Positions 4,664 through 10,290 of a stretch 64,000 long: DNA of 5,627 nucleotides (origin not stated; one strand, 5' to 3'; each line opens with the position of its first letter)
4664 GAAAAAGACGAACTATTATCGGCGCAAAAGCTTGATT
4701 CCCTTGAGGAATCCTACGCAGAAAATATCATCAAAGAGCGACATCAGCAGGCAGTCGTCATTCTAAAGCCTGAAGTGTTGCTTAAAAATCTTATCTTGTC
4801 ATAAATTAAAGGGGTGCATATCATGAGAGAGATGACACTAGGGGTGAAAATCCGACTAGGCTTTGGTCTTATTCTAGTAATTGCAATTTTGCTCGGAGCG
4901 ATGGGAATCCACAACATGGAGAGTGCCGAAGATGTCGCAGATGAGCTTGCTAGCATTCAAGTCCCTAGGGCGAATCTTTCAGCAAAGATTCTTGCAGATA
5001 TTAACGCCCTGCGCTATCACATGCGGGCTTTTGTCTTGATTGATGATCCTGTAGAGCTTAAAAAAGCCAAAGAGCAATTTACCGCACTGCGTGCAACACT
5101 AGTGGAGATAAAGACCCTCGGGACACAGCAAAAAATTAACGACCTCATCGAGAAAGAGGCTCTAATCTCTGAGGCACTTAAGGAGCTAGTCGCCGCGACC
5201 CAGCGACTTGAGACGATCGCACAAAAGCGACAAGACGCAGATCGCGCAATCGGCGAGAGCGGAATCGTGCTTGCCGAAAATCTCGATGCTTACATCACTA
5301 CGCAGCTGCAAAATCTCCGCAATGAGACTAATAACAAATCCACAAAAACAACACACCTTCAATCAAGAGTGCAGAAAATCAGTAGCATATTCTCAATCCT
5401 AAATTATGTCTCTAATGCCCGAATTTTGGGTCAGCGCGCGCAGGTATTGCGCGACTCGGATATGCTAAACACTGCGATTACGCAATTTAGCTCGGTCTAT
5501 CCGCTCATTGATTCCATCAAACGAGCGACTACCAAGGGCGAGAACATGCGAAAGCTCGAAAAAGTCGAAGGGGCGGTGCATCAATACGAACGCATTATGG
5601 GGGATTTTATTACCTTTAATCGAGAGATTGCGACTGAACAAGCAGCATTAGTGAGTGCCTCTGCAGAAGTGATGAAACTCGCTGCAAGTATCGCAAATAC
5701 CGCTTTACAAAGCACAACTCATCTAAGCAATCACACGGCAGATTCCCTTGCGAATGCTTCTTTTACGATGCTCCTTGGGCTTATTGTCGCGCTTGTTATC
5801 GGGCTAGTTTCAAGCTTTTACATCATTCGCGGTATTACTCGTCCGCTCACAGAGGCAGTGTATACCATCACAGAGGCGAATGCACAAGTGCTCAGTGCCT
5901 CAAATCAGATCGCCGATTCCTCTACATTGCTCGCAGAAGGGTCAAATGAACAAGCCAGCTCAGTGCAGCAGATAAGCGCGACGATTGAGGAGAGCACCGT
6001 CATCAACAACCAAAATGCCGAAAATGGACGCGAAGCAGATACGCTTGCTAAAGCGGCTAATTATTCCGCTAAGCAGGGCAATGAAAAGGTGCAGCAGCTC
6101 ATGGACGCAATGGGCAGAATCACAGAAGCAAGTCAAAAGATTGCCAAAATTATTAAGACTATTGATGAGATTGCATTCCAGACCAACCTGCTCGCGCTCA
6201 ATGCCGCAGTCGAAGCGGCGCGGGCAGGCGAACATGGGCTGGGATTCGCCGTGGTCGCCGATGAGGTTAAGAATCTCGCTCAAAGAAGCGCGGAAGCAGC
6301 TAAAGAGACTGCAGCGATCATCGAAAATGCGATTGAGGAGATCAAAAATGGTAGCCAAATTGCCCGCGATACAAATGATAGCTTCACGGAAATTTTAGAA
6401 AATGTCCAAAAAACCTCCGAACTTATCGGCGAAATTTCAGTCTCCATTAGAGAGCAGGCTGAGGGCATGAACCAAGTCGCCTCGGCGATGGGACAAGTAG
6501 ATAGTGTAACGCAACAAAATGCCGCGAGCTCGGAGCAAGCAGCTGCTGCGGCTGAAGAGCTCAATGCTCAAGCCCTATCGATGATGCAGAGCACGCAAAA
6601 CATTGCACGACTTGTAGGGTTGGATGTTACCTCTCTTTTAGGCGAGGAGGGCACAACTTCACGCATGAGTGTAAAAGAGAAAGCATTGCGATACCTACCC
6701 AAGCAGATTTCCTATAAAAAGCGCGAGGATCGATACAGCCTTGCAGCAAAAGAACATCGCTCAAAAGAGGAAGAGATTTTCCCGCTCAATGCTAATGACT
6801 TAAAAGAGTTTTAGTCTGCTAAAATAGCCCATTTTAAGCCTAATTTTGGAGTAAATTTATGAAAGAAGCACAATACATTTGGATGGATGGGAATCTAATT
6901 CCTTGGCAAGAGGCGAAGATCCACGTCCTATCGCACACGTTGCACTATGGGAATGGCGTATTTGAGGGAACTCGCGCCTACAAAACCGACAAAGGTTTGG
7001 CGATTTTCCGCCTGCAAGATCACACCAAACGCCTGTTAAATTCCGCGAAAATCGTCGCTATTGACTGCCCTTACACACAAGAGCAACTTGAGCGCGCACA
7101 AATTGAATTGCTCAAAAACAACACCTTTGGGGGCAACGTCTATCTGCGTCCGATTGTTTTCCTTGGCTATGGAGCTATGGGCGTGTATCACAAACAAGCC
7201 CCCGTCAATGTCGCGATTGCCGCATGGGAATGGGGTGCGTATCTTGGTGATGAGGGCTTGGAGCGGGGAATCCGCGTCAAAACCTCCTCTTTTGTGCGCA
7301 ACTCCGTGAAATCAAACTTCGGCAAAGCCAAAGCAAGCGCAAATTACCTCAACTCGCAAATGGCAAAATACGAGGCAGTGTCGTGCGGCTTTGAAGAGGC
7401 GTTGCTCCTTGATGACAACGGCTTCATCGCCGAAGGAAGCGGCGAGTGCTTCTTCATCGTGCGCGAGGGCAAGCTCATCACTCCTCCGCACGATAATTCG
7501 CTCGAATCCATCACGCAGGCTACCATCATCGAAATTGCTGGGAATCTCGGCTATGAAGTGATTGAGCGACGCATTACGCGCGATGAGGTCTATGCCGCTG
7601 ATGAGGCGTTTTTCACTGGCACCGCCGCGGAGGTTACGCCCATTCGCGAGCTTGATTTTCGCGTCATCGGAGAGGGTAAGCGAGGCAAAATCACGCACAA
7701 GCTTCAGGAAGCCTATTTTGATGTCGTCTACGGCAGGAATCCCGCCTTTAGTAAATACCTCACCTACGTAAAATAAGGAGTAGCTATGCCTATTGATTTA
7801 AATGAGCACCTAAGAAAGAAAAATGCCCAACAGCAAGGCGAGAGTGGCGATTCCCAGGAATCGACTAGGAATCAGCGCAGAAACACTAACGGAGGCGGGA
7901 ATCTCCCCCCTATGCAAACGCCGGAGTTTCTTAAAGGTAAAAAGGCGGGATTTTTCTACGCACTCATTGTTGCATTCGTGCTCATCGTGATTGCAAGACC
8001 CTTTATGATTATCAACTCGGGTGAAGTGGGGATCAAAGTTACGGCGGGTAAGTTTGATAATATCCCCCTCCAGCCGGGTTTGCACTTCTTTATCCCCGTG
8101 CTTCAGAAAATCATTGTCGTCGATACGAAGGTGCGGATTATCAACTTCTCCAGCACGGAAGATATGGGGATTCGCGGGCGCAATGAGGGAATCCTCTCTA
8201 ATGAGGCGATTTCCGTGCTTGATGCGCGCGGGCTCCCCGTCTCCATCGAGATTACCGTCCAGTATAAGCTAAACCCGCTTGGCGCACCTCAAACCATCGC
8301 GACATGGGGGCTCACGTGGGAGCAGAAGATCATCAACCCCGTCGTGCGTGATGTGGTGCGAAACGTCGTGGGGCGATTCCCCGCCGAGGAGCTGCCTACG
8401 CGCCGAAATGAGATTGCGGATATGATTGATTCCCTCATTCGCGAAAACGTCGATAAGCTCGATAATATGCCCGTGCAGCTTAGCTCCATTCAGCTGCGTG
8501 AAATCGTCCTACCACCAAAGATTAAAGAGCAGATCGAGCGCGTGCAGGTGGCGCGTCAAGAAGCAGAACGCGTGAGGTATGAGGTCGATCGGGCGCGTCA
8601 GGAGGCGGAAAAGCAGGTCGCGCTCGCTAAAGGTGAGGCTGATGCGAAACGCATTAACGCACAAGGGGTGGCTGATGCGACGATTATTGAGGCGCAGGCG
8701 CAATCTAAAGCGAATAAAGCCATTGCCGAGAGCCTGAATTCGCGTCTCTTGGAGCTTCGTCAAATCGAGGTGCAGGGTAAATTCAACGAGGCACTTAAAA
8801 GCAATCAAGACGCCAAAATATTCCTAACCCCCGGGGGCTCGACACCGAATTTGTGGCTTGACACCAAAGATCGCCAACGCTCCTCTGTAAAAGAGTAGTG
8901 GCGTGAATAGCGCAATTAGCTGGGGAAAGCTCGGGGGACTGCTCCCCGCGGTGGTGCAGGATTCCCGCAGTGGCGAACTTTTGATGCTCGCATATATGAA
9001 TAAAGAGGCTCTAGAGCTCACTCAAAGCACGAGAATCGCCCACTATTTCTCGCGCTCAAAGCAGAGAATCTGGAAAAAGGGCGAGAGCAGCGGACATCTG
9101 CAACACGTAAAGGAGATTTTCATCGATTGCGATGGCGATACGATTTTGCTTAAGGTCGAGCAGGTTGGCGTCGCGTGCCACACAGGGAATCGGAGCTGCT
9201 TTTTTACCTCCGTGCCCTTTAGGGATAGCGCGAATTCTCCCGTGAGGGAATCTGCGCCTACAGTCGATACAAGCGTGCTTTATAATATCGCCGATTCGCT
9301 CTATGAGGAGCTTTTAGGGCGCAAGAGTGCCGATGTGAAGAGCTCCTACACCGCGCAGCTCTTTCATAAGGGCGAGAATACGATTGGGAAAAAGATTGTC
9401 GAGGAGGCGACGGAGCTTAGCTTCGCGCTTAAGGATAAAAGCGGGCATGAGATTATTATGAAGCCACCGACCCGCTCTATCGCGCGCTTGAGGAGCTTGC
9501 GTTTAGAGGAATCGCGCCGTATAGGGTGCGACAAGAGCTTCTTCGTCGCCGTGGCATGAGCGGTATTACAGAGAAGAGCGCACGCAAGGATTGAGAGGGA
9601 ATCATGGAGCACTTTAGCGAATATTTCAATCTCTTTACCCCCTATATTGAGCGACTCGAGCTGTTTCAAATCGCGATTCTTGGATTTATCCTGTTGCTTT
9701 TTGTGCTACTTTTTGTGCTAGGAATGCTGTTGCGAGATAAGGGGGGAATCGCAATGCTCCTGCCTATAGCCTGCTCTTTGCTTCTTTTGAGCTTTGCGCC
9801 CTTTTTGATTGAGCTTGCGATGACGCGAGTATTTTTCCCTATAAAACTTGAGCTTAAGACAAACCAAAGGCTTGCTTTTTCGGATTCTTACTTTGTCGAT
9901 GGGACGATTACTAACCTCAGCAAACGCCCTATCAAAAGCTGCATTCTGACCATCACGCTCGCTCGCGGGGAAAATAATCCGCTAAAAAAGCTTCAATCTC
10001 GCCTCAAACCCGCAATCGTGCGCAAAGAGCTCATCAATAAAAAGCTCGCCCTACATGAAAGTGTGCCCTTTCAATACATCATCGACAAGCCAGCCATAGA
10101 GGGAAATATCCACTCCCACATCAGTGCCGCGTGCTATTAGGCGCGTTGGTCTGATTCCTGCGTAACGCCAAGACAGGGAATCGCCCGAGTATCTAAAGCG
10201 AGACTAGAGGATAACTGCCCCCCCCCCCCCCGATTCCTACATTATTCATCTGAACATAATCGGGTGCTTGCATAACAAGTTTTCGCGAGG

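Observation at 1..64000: Large over-representation of the hexamer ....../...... in all frames and in intergenic DNA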

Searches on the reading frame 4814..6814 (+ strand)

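Call 29: search_protein_families(library=pfam, proteins=[window:4814-6814:+], max_evalue=0.00001)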
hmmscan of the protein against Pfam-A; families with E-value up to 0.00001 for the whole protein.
window:4814-6814:+ (666 aa): 1 family
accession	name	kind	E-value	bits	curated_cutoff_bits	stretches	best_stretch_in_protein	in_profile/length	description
PF00015.26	MCPsignal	-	1.7e-47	161.9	34.6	1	411-566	3-172/172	Methyl-accepting chemotaxis protein (MCP) signalling domain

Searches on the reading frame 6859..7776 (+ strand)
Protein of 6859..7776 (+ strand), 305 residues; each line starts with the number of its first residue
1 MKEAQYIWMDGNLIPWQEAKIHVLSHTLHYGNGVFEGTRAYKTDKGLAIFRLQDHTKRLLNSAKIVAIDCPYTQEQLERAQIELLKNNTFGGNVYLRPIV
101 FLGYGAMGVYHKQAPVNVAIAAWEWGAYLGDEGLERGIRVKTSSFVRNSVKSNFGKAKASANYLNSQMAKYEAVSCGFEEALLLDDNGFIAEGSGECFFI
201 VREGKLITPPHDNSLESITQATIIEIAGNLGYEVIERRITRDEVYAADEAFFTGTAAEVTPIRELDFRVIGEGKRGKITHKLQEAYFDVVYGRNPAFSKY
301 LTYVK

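Call 29: search_protein_families(library=pfam, proteins=[window:6859-7776:+], max_evalue=0.00001)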
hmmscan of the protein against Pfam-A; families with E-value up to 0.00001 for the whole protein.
window:6859-7776:+ (305 aa): 1 family
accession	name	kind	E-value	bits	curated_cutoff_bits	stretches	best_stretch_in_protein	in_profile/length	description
PF01063.24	Aminotran_4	-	2.6e-48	165.3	28.5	1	33-264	1-222/223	Amino-transferase class IV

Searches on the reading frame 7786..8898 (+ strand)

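Call 29: search_protein_families(library=pfam, proteins=[window:7786-8898:+], max_evalue=0.00001)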
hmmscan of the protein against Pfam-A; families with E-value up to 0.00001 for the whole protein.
window:7786-8898:+ (370 aa): 1 family
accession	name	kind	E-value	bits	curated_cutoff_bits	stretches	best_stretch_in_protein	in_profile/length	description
PF01145.31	Band_7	-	3.8e-39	135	23.6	1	75-274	2-176/176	SPFH domain / Band 7 family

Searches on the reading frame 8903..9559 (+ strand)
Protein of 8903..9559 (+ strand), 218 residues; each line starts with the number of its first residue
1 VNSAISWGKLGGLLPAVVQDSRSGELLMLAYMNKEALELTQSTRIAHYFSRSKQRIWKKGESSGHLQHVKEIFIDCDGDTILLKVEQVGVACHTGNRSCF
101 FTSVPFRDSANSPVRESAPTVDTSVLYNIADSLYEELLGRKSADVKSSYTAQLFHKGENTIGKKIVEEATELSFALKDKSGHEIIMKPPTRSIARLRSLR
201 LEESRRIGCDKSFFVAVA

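Call 29: search_protein_families(library=pfam, proteins=[window:8903-9559:+], max_evalue=0.00001)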
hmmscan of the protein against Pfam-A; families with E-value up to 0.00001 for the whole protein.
window:8903-9559:+ (218 aa): 2 families
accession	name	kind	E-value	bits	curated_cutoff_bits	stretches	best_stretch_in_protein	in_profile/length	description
PF01502.23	PRA-CH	-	8.6e-36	122.1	27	1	28-101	1-74/74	Phosphoribosyl-AMP cyclohydrolase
PF01503.22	PRA-PH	-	8.9e-06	26.5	21.3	0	133-185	4-54/86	Phosphoribosyl-ATP pyrophosphohydrolase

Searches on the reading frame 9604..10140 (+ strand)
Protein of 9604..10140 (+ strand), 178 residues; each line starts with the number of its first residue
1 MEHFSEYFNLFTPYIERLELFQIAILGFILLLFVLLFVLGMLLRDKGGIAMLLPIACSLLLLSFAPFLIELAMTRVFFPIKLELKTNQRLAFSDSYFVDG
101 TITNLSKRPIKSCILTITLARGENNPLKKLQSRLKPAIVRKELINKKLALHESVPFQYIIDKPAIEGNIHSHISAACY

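Call 29: search_protein_families(library=pfam, proteins=[window:9604-10140:+], max_evalue=0.00001)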
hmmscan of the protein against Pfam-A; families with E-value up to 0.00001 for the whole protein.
window:9604-10140:+ (178 aa): 1 family
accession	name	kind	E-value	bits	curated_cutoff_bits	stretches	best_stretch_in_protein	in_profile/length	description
PF09624.15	DUF2393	-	9.5e-35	120.2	26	1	33-178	1-146/146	Protein of unknown function (DUF2393)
